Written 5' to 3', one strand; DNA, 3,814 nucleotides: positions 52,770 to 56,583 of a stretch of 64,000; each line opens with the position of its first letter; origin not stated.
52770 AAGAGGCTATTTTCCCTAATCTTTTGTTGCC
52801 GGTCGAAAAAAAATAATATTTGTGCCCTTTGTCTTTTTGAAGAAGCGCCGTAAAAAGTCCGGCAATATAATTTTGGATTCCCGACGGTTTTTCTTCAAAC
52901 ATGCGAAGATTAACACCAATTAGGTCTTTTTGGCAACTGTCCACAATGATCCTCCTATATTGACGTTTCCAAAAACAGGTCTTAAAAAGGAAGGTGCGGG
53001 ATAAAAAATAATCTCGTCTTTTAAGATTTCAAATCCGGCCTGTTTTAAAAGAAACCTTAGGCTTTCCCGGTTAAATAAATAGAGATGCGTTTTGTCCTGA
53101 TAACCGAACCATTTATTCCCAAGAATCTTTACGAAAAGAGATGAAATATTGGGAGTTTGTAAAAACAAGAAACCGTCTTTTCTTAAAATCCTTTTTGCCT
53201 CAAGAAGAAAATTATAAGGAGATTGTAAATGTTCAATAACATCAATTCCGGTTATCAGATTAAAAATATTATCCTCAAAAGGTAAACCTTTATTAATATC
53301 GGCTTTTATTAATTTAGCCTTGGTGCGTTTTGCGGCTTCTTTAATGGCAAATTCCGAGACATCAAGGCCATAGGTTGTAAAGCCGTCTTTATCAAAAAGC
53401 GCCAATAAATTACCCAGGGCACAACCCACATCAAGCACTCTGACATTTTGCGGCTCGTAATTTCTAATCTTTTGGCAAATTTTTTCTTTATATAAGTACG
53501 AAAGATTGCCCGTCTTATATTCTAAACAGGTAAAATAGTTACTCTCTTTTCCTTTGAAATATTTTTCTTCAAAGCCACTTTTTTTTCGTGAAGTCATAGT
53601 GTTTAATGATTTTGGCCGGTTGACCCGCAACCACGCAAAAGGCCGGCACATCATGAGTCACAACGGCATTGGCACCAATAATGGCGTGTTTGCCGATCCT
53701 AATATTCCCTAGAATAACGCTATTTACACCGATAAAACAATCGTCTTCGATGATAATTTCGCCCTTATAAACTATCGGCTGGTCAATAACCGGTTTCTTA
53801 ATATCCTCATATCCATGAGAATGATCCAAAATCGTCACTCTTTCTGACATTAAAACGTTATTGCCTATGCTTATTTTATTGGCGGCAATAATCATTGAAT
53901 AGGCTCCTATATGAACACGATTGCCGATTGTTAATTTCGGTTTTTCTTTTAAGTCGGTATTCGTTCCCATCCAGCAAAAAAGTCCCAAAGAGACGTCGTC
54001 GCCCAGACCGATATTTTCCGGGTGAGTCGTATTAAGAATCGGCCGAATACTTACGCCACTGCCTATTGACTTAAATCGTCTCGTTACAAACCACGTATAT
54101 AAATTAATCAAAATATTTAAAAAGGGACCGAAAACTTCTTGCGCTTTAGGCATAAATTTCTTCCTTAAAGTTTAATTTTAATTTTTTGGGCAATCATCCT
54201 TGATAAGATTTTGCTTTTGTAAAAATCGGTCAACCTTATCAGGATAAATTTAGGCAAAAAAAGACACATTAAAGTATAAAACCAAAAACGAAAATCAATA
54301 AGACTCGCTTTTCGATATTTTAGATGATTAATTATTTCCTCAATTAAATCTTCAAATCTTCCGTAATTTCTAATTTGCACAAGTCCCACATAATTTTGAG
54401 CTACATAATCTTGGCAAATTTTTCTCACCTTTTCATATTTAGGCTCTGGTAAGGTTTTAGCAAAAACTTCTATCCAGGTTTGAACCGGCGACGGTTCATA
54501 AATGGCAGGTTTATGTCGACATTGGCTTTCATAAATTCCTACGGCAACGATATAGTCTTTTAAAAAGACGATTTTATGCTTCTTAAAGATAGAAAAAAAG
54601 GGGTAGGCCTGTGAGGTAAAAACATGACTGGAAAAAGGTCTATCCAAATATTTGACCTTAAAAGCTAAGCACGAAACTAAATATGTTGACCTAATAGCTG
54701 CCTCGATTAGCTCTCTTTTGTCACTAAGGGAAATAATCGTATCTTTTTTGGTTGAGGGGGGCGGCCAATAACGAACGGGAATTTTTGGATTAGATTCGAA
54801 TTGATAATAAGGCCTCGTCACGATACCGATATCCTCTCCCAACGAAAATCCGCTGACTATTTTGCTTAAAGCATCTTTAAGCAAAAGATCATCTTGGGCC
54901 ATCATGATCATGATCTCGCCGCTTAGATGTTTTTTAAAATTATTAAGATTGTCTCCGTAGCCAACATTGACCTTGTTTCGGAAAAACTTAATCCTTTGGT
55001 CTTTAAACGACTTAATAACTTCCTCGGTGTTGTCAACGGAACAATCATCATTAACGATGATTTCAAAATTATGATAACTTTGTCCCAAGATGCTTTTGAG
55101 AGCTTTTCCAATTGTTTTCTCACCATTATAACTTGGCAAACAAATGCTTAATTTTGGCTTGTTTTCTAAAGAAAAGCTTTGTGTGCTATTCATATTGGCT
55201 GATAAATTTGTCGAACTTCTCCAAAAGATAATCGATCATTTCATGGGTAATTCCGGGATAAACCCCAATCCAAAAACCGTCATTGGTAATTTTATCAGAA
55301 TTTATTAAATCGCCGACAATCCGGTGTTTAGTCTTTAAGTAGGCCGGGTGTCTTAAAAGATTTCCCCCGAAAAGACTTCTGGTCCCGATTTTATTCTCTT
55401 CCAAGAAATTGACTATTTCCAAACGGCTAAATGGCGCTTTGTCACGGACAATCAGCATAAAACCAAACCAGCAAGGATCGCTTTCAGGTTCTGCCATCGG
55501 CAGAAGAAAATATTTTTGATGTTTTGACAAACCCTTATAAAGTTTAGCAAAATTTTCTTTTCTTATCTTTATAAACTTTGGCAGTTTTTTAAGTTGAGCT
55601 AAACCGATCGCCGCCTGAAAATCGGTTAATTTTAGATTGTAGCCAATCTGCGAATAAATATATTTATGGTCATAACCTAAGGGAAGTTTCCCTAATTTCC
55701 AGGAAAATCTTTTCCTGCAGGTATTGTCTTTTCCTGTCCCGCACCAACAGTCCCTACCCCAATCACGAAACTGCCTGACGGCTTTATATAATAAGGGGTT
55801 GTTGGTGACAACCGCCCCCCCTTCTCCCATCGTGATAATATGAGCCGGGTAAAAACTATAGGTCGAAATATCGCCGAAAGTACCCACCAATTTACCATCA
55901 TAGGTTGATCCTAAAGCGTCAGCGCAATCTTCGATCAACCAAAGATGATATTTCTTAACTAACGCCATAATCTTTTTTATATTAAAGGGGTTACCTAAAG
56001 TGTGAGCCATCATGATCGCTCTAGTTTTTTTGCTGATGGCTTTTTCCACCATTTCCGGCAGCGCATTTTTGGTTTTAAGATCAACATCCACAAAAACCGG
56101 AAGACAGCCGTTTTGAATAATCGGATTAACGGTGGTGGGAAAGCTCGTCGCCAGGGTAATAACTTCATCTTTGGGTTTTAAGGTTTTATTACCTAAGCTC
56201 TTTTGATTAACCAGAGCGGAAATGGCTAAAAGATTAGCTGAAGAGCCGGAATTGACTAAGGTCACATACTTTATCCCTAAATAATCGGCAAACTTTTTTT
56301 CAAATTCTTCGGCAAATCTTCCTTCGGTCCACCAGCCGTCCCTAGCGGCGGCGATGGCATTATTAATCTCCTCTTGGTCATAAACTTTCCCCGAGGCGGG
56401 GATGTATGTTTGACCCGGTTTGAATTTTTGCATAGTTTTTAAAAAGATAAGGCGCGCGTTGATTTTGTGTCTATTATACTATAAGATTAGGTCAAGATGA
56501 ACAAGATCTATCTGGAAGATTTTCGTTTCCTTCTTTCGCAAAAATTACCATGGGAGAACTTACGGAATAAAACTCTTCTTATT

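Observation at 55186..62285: CDP-3,6-dideoxyhexose pathway core (ddhA, ddhB-like, E1 dehydratase) combined with an acetolactate-synthase-like TPP enzyme and an aspartate-aminotransferase-fold aminotransferase: candidate pathway to a branched and/or aminated dideoxy sugar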

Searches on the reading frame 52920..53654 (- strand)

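Call 3: search_protein_families(library=pfam, proteins=[window:52920-53654:-])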
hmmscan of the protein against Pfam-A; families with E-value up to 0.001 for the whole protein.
window:52920-53654:- (244 aa): 8 families
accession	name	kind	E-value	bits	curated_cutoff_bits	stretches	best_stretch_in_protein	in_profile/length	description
PF13489.12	Methyltransf_23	-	1.5e-25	90.3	27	1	58-211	12-162/164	Methyltransferase domain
PF08241.18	Methyltransf_11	-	5.7e-17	62.6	21.2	1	74-165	1-95/95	Methyltransferase domain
PF13847.12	Methyltransf_31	-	1.9e-14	54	27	1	70-171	4-115/145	Methyltransferase domain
PF13649.12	Methyltransf_25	-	9.1e-13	49.2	27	1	73-161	1-97/97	Methyltransferase domain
PF08242.18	Methyltransf_12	-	7e-10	40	30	1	74-163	1-98/98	Methyltransferase domain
PF07021.18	MetW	-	1.3e-08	35.1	21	1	62-159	6-104/193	Methionine biosynthesis protein MetW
PF03291.22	mRNA_G-N7_MeTrfase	-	0.00014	21.5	26.6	1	57-122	50-115/315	mRNA (guanine-N(7))-methyltransferase domain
PF03141.22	Methyltransf_29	-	0.00014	21.1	23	1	46-171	94-223/506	Putative S-adenosyl-L-methionine-dependent methyltransferase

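Call 4: search_protein_families(library=ncbifam, proteins=[window:52920-53654:-])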
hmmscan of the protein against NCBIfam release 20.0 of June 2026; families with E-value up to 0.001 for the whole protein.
window:52920-53654:- (244 aa): 20 families
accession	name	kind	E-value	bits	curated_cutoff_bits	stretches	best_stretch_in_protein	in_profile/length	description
NF045667.1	MTase_DVU1556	equivalog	2.6e-14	53.2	155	1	68-210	21-162/213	DVU_1556 family methyltransferase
TIGR01983.1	UbiG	equivalog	1.7e-12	47.1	102.95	1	56-178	34-166/228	bifunctional 2-polyprenyl-6-hydroxyphenol methylase/3-demethylubiquinol 3-O-methyltransferase UbiG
TIGR02081.1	metW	equivalog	2.3e-10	40.3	189.5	1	61-159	5-104/194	methionine biosynthesis protein MetW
NF008300.0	PRK11088.1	equivalog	4.6e-08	32.9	303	1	56-172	71-186/272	23S rRNA (guanine(745)-N(1))-methyltransferase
TIGR01934.1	MenG_MenH_UbiE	subfamily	6.2e-08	32.2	158.35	1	53-165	25-141/223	ubiquinone/menaquinone biosynthesis methyltransferase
NF043040.1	corrin_prot_MT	hypoth_equivalog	1.3e-07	31.2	180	1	56-165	31-147/216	corrinoid protein-associated methyltransferase CpaM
TIGR02072.1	BioC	equivalog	1.4e-07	31.5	184.95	1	57-171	21-138/244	malonyl-ACP O-methyltransferase BioC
TIGR02021.1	BchM-ChlM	equivalog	1.4e-07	31.2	158.9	1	57-214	42-204/218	magnesium protoporphyrin IX methyltransferase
NF001244.0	PRK00216.1-5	equivalog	4.1e-07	29.5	216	1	54-163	35-151/236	bifunctional demethylmenaquinone methyltransferase/2-methoxy-6-polyprenyl-1,4-benzoquinol methylase UbiE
TIGR04345.1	ovoA_Cterm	equivalog_domain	3.3e-06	26.8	170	1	108-213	113-215/242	putative 4-mercaptohistidine N1-methyltransferase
TIGR00452.1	TIGR00452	equivalog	5.9e-06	25.3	275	1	60-180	110-234/316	tRNA 5-methoxyuridine(34)/uridine 5-oxyacetic acid(34) synthase CmoB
NF011650.0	PRK15068.1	equivalog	1.9e-05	23.7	209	1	69-172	122-232/324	tRNA 5-methoxyuridine(34)/uridine 5-oxyacetic acid(34) synthase CmoB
NF008686.0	PRK11705.1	equivalog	2.2e-05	23.7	400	1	58-167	158-267/383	cyclopropane fatty acyl phospholipid synthase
NF045882.1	PLipidMtase_Leg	equivalog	7.5e-05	22.6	390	1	60-161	33-139/207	phospholipid N-methyltransferase PmtA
NF041255.1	mycofact_MftM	equivalog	8.3e-05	22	200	1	72-159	142-235/289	mycofactocin oligosaccharide methyltransferase MftM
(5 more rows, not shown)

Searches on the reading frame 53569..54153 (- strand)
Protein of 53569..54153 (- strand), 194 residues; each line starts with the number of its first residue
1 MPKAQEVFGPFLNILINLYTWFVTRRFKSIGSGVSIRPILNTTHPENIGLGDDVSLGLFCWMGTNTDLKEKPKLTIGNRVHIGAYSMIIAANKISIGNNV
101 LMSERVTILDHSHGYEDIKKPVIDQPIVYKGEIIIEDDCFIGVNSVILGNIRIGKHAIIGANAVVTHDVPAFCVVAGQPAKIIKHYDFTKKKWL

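Call 3: search_protein_families(library=pfam, proteins=[window:53569-54153:-])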
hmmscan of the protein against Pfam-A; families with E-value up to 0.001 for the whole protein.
window:53569-54153:- (194 aa): 2 families
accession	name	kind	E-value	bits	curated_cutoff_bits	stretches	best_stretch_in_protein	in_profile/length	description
PF00132.30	Hexapep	-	1.6e-12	47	27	1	133-167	2-36/36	Bacterial transferase hexapeptide (six repeats)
PF14602.12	Hexapep_2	-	3.2e-09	36.8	27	1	133-166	2-33/34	Hexapeptide repeat of succinyl-transferase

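Call 4: search_protein_families(library=ncbifam, proteins=[window:53569-54153:-])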
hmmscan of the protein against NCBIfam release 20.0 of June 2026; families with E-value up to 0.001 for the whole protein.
window:53569-54153:- (194 aa): 44 families (the best 25 are shown)
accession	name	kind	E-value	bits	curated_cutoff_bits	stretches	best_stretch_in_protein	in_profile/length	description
NF007240.0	PRK09677.1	equivalog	1.8e-26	92.8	243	1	55-193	57-191/192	putative lipopolysaccharide biosynthesis O-acetyl transferase WbbJ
NF007797.0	PRK10502.1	subfamily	5.6e-21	75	192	1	73-185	72-178/183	WcaF family extracellular polysaccharide biosynthesis acetyltransferase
TIGR03570.1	NeuD_NnaD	subfamily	1.1e-18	67.5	160.8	1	92-181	116-202/202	NeuD/PglB/VioB family sugar acetyltransferase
NF041874.1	EPS_EpsC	equivalog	1e-17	64.4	150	1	71-185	65-166/168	serine O-acetyltransferase EpsC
NF000311.1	Vat_ABCDEFH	equivalog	1.2e-16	60.9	300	1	121-185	100-163/201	Vat family streptogramin A O-acetyltransferase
NF058585.1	HptprglPActTf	PfamEq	1.9e-16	60.1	300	1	91-187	75-161/172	heptaprenylglyceryl phosphate O-acetyltransferase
TIGR03532.1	DapD_Ac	equivalog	4.5e-16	59.2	231.75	1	76-190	109-218/231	2,3,4,5-tetrahydropyridine-2,6-dicarboxylate N-acetyltransferase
NF038307.1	EPS_acetyl_HpsU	equivalog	1.4e-14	54.1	305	1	73-182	71-174/178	hormogonium polysaccharide biosynthesis acetyltransferase HpsU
NF000147.1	stregram_VatF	exception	1.6e-14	54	400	1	75-185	62-173/221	streptogramin A O-acetyltransferase Vat(F)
TIGR03308.1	phn_thr-fam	hypoth_equivalog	2.2e-14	53.8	201.65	1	132-185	108-161/204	phosphonate metabolim protein, transferase hexapeptide repeat family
NF033468.1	stregram_VatI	exception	3e-14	53.3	415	1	76-185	56-165/208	streptogramin A O-acetyltransferase Vat(I)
NF007076.0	PRK09527.1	equivalog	5.4e-14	52.1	347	1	40-191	36-190/203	galactoside O-acetyltransferase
NF000490.1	chloram_CatB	equivalog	1.7e-13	50.4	350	1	130-185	108-163/210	type B chloramphenicol O-acetyltransferase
NF003657.0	PRK05289.1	equivalog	2.1e-13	50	226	1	129-182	139-192/264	acyl-ACP--UDP-N-acetylglucosamine O-acyltransferase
NF000101.1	stregram_VatA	exception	2.2e-13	50.3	450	1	115-185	103-171/219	streptogramin A O-acetyltransferase Vat(A)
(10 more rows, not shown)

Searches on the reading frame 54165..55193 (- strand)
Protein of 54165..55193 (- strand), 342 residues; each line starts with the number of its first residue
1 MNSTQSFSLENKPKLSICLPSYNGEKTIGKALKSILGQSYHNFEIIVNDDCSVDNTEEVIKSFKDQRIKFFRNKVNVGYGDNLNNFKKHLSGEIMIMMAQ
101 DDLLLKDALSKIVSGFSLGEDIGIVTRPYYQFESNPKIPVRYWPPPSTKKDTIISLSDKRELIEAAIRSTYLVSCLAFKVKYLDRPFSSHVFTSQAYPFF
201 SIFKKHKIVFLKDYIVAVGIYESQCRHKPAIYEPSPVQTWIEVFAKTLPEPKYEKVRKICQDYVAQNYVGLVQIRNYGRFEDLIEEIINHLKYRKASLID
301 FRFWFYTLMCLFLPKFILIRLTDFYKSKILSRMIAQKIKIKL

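Call 3: search_protein_families(library=pfam, proteins=[window:54165-55193:-])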
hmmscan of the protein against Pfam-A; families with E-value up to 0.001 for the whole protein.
window:54165-55193:- (342 aa): 3 families
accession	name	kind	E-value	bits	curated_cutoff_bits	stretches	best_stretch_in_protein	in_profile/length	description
PF00535.33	Glycos_transf_2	-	1.4e-27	97.1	23.3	1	16-148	1-138/168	Glycosyl transferase family 2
PF13641.12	Glyco_tranf_2_3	-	6.1e-09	36.7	27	1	13-141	1-130/230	Glycosyltransferase like family 2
PF10111.15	Glyco_tranf_2_2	-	2.4e-05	24.4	27.3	1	17-114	2-104/276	Glycosyltransferase like family 2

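Call 4: search_protein_families(library=ncbifam, proteins=[window:54165-55193:-])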
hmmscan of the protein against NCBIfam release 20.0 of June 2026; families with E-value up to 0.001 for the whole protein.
window:54165-55193:- (342 aa): 21 families
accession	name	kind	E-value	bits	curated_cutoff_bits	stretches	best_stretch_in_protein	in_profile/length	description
NF050050.1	ProtGlycPglI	equivalog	3.8e-19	69.2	500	1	12-115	1-107/306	GalNAc(5)-diNAcBac-PP-undecaprenol beta-1,3-glucosyltransferase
NF047683.1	TeichurnBiosyTuaG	equivalog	2.9e-17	63.1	400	1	10-113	3-108/252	teichuronic acid biosynthesis protein TuaG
TIGR03937.1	PgaC_IcaA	equivalog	1.1e-16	60.8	422.3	1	4-126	36-160/407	poly-beta-1,6-N-acetyl-D-glucosamine synthase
NF053739.1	GlytfEpsEBac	equivalog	3.8e-16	58.9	450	1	13-149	1-140/265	glycosyltransferase EpsE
TIGR04017.1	WcaA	equivalog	6.2e-12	45.7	495.75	1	11-110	3-104/279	colanic acid biosynthesis glycosyltransferase WcaA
NF007453.0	PRK10018.1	equivalog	1.1e-11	44.9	382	1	10-110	3-105/280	colanic acid biosynthesis glycosyltransferase WcaA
NF007482.0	PRK10073.1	equivalog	5.4e-10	38.8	423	1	10-104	3-98/334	glycosyltransferase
TIGR03111.1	glyc2_xrt_Gpos1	hypoth_equivalog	5.2e-09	35.4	363.95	1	9-126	45-166/439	TIGR03111 family XrtG-associated glycosyltransferase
NF038299.1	EPS_HpsN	equivalog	2.3e-08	33.4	425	1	13-126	1-116/317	hormogonium polysaccharide biosynthesis glycosyltransferase HpsN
TIGR04440.1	glyco_TIGR04440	domain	1.6e-07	31.3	70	1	14-151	1-140/215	TIGR00180 family glycosyltransferase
TIGR04283.1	glyco_like_mftF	equivalog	3.6e-07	30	182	1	15-116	1-97/221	TIGR04283 family arsenosugar biosynthesis glycosyltransferase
NF047588.1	GlcsyltransPgfSStrep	equivalog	7e-07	28.8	500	1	14-122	2-116/308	glycosyltransferase PgfS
NF038302.1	EPS_HpsE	equivalog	2.8e-06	26.5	300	1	14-66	2-57/307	hormogonium polysaccharide biosynthesis glycosyltransferase HpsE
TIGR03469.1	HpnB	hypoth_equivalog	4.6e-06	25.9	379.25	1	6-66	37-98/386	hopene-associated glycosyltransferase HpnB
NF045692.1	OglycostaseCruG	equivalog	1.2e-05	24.4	600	1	8-70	36-100/386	2'-O-glycosyltransferase CruG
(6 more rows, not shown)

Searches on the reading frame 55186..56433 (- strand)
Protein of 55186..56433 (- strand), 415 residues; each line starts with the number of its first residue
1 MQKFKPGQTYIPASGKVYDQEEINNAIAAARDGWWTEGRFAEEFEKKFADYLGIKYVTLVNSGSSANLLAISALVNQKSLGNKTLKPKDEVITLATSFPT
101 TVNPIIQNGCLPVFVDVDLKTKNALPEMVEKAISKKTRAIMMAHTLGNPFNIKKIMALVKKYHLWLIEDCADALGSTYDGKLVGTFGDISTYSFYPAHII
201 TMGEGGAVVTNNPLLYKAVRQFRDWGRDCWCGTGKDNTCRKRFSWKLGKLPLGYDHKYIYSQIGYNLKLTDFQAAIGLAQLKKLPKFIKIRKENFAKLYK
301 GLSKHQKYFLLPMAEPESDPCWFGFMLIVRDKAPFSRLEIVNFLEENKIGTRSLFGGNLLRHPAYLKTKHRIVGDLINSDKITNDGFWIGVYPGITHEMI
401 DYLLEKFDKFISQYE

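Call 3: search_protein_families(library=pfam, proteins=[window:55186-56433:-])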
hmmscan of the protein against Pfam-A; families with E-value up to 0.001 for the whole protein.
window:55186-56433:- (415 aa): 3 families
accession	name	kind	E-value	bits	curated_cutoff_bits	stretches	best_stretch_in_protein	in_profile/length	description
PF01041.23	DegT_DnrJ_EryC1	-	7.3e-99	331.8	19.8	1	19-406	4-358/360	DegT/DnrJ/EryC1/StrS aminotransferase family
PF01212.27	Beta_elim_lyase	-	0.00022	21.1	27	1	37-171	30-170/288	Beta-eliminating lyase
PF00266.25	Aminotran_5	-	0.00064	19.2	21.5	0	41-176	45-182/371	Aminotransferase class-V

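Call 4: search_protein_families(library=ncbifam, proteins=[window:55186-56433:-])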
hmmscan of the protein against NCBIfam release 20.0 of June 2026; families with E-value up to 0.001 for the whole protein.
window:55186-56433:- (415 aa): 9 families
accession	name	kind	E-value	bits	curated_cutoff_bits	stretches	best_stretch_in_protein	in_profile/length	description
NF011936.0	PRK15407.1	equivalog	1.2e-199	663.5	423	1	2-413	28-438/440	lipopolysaccharide biosynthesis protein RfbH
TIGR03588.1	PseC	equivalog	1.5e-60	205.2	423.5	1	11-406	2-375/380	UDP-4-amino-4,6-dideoxy-N-acetyl-beta-L-altrosamine transaminase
TIGR04181.1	NHT_00031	hypoth_equivalog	6.2e-55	186.5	420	2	30-221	20-219/359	LegC family aminotransferase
NF008658.2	PRK11658.1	equivalog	1.3e-43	149.1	631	1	9-358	3-327/379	UDP-4-amino-4-deoxy-L-arabinose aminotransferase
NF008687.0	PRK11706.1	equivalog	1.8e-43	148.7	375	1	25-406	17-369/375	dTDP-4-amino-4,6-dideoxygalactose transaminase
TIGR02379.1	ECA_wecE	subfamily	9.9e-36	123.3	434.85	1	27-350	19-316/376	dTDP-4-amino-4,6-dideoxy-D-glucose transaminase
TIGR04427.1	PLP_DesI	equivalog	3.4e-32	112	650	1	18-229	29-231/390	dTDP-4-dehydro-6-deoxyglucose aminotransferase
NF005816.0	PRK07682.1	equivalog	0.00011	20.9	620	1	84-181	110-213/390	aminotransferase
NF005817.0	PRK07683.1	equivalog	0.00017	20.4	575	1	84-169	109-200/387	aminotransferase A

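Call 7: search_solved_structures(query=window:55186-56433:-, max_evalue=1e-20, show_alignments=1)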
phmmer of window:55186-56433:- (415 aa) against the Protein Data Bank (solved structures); distinct sequences matched with E-value up to 1e-20: 48.
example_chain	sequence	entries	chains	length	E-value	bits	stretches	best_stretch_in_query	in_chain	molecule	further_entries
3bcx_A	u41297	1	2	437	6.8e-159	532.6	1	3-411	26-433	CDP-6-deoxy-L-threo-D-glycero-4-hexulose-3-dehydrase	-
3bb8_A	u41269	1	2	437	1.2e-157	528.5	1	3-411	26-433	CDP-4-keto-6-deoxy-D-glucose-3-dehydrase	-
2gms_A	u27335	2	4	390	6e-53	183.6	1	13-405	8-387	Putative pyridoxamine 5-phosphate-dependent dehydrase, Wbdk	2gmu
2r0t_A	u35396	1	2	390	6.3e-53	183.5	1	13-405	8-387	Pyridoxamine 5-phosphate-dependent dehydrase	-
3b8x_A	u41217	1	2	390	8.3e-53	183.1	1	13-405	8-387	Pyridoxamine 5-phosphate-dependent dehydrase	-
3gr9_A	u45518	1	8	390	8.9e-53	183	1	13-405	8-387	ColD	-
7b0m_AAA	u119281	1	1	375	3e-49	171.3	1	35-227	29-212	Sugar aminotransferase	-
9wvy_A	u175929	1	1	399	1.2e-47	166.1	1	15-366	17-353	Putative NDP-4-keto-6-deoxyglucose-3-dehydratase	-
7b0d_A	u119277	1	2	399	1.6e-44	155.8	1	20-227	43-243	Glutamine--scyllo-inositol transaminase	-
3frk_A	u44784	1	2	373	9.3e-40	140.1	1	32-227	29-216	QdtB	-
3bn1_A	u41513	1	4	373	5.4e-39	137.6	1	32-228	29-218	Perosamine synthetase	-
3dr7_A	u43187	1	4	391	6.6e-39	137.3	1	32-228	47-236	Putative perosamine synthetase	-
3dr4_A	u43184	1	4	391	9.1e-39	136.8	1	32-228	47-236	Putative perosamine synthetase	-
8vr3_A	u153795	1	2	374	1.6e-38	136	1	26-226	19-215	DegT/DnrJ/EryC1/StrS aminotransferase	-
8vr5_A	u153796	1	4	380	1.8e-38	135.9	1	27-370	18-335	DegT/DnrJ/EryC1/StrS aminotransferase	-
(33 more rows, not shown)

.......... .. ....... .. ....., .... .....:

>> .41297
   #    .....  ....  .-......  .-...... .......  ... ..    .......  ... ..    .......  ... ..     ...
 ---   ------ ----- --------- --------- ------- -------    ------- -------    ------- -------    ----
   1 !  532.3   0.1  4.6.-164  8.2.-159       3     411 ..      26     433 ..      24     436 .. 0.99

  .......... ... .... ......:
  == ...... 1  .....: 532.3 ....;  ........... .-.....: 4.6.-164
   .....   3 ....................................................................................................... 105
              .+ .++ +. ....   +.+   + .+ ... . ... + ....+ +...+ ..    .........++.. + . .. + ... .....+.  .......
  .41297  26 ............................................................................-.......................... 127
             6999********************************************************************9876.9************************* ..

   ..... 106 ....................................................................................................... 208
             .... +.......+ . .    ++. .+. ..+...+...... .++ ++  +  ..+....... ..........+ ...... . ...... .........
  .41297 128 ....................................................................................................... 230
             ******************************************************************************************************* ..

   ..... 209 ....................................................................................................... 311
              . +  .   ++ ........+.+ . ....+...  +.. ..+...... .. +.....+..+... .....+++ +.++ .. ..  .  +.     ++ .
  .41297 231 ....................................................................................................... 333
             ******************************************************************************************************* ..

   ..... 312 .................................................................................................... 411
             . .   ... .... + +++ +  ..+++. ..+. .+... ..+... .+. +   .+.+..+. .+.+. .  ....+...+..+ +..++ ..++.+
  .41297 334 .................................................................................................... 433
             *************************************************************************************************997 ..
